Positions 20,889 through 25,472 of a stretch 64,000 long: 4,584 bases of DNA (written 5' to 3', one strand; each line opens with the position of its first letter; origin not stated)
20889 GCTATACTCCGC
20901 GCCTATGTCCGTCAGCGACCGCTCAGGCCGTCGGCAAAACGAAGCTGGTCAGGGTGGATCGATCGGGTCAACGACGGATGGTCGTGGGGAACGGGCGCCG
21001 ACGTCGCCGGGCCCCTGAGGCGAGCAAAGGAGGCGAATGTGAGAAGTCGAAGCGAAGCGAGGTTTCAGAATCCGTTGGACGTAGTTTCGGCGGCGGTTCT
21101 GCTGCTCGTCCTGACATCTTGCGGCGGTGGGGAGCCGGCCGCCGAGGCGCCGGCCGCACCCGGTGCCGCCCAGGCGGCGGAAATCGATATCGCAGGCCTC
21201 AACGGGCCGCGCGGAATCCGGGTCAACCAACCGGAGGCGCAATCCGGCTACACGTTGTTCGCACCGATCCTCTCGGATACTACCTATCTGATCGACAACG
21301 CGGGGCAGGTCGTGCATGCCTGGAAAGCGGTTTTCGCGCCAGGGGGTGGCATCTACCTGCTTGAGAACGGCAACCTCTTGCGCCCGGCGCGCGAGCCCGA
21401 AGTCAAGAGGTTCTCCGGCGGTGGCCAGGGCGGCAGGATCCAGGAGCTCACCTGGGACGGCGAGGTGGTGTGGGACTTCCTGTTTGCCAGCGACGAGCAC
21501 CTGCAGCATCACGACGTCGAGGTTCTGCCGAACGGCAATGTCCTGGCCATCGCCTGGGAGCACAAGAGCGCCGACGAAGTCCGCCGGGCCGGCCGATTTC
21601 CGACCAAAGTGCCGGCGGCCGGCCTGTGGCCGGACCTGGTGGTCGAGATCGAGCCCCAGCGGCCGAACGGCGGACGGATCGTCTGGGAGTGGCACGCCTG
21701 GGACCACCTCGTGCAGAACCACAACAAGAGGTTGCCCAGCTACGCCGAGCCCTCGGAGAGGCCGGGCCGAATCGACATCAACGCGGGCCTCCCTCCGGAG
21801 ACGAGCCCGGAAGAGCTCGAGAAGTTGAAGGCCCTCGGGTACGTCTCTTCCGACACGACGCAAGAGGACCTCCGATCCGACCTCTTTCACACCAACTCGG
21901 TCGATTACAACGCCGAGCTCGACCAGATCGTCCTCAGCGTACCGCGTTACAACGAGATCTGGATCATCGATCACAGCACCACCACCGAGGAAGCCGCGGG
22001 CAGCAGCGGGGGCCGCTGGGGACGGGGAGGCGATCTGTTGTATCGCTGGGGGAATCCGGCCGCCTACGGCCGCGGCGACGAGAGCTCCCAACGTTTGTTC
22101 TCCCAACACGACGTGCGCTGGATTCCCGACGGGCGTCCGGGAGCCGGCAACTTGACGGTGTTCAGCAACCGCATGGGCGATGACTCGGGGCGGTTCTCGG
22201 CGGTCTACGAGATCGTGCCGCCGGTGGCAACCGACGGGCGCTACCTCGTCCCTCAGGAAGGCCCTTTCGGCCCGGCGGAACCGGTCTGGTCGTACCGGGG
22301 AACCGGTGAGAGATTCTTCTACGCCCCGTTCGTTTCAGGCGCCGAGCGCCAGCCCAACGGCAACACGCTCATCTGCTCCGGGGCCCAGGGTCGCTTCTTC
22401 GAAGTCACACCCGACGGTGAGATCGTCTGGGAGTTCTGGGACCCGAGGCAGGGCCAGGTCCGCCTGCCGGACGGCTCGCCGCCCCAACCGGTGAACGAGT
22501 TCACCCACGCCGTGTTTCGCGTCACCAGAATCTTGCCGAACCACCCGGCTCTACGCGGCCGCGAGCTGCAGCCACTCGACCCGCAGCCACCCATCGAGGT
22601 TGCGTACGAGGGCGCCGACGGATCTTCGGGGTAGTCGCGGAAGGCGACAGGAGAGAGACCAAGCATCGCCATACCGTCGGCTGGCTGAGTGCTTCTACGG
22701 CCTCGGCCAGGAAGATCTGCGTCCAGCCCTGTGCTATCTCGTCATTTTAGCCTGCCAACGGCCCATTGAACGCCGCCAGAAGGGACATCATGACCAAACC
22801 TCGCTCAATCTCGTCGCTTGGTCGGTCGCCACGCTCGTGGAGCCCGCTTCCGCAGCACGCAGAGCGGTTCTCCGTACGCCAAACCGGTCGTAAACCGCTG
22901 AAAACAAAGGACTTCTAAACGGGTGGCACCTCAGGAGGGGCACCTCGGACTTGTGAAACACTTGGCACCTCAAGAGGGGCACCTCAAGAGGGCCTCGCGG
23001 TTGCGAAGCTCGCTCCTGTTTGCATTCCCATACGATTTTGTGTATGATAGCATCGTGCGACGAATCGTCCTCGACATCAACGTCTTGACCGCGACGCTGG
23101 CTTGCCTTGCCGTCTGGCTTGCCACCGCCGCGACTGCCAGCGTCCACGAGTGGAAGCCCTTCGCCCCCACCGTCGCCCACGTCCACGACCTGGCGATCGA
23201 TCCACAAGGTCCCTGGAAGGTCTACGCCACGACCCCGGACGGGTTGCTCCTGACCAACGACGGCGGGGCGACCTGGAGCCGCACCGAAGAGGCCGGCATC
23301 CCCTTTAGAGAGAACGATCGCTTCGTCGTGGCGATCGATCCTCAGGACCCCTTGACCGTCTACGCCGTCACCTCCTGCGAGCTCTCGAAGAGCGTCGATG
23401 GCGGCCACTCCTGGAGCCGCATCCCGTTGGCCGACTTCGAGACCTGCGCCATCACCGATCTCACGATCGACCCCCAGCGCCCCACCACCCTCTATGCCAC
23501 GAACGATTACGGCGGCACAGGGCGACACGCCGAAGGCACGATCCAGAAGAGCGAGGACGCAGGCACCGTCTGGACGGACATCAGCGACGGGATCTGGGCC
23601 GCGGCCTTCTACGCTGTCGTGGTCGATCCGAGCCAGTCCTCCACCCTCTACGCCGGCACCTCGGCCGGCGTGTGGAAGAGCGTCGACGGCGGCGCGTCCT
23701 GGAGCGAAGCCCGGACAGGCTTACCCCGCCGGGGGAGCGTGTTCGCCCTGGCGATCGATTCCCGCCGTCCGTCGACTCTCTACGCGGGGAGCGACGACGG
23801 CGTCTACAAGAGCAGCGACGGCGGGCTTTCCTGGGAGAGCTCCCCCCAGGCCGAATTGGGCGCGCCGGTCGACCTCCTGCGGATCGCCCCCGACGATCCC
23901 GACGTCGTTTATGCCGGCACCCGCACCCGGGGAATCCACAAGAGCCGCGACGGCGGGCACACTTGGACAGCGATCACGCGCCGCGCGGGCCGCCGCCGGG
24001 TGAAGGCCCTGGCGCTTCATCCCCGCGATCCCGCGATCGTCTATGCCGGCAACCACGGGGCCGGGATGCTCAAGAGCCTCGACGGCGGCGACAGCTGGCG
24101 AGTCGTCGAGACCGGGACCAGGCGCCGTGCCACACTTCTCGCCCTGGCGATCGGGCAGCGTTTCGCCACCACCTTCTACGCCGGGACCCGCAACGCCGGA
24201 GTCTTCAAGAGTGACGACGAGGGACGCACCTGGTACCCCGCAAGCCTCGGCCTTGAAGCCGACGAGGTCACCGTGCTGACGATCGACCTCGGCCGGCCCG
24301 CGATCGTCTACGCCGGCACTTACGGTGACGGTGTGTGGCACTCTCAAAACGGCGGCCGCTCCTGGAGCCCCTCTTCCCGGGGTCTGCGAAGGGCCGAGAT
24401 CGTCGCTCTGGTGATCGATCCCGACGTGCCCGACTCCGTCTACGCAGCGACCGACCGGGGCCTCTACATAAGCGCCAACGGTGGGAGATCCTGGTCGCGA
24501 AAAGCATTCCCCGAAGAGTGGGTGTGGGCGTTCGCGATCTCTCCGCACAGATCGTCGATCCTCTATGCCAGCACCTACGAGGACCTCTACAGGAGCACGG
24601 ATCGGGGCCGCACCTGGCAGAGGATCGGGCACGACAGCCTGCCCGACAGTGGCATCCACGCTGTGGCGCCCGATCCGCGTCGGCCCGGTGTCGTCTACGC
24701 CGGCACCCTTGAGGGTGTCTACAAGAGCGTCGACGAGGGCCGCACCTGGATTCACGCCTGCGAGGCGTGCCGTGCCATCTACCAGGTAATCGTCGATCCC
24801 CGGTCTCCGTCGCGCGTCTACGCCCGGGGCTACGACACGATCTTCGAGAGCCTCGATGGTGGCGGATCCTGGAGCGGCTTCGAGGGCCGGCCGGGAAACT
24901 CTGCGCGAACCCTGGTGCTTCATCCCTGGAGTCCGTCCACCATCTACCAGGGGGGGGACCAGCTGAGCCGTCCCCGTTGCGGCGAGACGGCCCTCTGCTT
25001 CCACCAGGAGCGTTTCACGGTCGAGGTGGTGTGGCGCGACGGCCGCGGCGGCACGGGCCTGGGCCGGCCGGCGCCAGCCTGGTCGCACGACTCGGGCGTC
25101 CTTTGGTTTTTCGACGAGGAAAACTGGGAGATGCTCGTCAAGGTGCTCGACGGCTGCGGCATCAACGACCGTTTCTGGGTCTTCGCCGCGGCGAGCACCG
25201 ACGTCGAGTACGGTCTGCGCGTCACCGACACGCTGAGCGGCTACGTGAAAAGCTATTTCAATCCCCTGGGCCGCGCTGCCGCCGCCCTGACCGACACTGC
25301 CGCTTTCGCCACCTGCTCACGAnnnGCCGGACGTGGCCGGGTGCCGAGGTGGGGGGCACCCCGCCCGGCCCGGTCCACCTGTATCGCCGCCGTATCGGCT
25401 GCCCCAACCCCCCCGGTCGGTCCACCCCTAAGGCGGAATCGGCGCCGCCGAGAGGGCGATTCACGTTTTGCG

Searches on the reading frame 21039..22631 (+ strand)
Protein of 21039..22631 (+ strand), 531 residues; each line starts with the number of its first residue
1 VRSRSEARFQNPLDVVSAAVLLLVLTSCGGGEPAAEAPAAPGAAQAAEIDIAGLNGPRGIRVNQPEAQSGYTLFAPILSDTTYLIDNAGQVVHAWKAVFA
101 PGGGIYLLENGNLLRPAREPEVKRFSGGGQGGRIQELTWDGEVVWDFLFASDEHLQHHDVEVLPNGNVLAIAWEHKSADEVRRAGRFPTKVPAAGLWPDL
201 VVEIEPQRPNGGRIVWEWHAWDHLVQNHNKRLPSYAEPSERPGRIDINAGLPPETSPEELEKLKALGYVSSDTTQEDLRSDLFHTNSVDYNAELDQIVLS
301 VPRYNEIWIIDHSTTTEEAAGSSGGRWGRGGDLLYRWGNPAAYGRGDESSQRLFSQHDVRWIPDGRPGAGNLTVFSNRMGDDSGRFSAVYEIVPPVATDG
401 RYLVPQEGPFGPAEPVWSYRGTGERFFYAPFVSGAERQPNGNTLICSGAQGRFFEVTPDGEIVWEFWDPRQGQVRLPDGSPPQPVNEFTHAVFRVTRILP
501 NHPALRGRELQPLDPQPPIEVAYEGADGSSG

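Call 19: search_protein_families(library=pfam, proteins=[window:21039-22631:+], max_evalue=0.001)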
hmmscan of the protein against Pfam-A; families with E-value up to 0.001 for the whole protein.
window:21039-22631:+ (531 aa): 2 families
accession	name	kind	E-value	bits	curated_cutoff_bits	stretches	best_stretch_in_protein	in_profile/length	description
PF05935.17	Arylsulfotrans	-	9.5e-17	61.5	24.2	1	80-453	28-337/374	Arylsulfotransferase (ASST)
PF14269.12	Arylsulfotran_2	-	5.3e-08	33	27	1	132-313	25-174/301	Arylsulfotransferase (ASST)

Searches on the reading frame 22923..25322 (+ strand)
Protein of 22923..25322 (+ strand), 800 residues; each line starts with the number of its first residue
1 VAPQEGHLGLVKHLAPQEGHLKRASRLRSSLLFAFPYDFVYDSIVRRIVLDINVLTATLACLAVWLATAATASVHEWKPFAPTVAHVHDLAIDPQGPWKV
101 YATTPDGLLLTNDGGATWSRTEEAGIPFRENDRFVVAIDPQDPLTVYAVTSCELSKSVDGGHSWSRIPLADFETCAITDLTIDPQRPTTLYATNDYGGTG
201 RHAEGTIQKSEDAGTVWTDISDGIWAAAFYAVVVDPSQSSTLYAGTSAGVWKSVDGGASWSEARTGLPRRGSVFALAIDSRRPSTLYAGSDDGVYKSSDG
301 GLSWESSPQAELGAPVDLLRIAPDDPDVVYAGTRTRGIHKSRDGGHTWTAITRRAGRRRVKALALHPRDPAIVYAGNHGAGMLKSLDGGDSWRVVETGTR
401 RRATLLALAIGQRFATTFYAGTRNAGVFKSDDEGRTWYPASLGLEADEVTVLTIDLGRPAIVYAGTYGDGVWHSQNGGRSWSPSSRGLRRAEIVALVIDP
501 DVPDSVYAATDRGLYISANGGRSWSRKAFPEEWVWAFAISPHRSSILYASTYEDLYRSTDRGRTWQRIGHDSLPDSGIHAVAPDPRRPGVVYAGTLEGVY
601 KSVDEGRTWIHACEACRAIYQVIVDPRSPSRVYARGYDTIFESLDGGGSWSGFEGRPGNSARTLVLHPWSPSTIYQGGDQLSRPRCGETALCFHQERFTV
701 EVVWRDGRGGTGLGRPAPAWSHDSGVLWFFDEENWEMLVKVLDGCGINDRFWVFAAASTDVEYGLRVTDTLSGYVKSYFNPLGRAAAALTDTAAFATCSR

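Call 4: search_protein_families(library=pfam, proteins=[window:22923-25322:+], max_evalue=1)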
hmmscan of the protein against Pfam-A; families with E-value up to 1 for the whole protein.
window:22923-25322:+ (800 aa): 8 families
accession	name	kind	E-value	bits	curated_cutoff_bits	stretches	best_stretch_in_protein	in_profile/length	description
PF15902.12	Sortilin-Vps10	-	5.6e-37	128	33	7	471-569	3-113/446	Sortilin, neurotensin receptor 3,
PF14870.12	PSII_BNR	-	5.9e-16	59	27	4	242-482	32-267/303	Photosynthesis system II assembly factor YCF48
PF02012.26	BNR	-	6.4e-12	44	27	1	556-567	1-12/12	BNR/Asp-box repeat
PF13088.12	BNR_2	-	7.6e-06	25.9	31.4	1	422-593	79-228/277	BNR repeat-like domain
PF19755.4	DUF6242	-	0.00018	21.8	29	0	238-304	163-217/217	Domain of unknown function (DUF6242)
PF10647.15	Gmad1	-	0.074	13.3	20.5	0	277-311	209-243/251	Lipoprotein LpqB beta-propeller domain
PF13810.12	DUF4185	-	0.45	10.1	39.5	0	544-575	118-149/309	Domain of unknown function (DUF4185)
PF15899.11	BNR_6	-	0.77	10.5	27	1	555-567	1-13/14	BNR-Asp box repeat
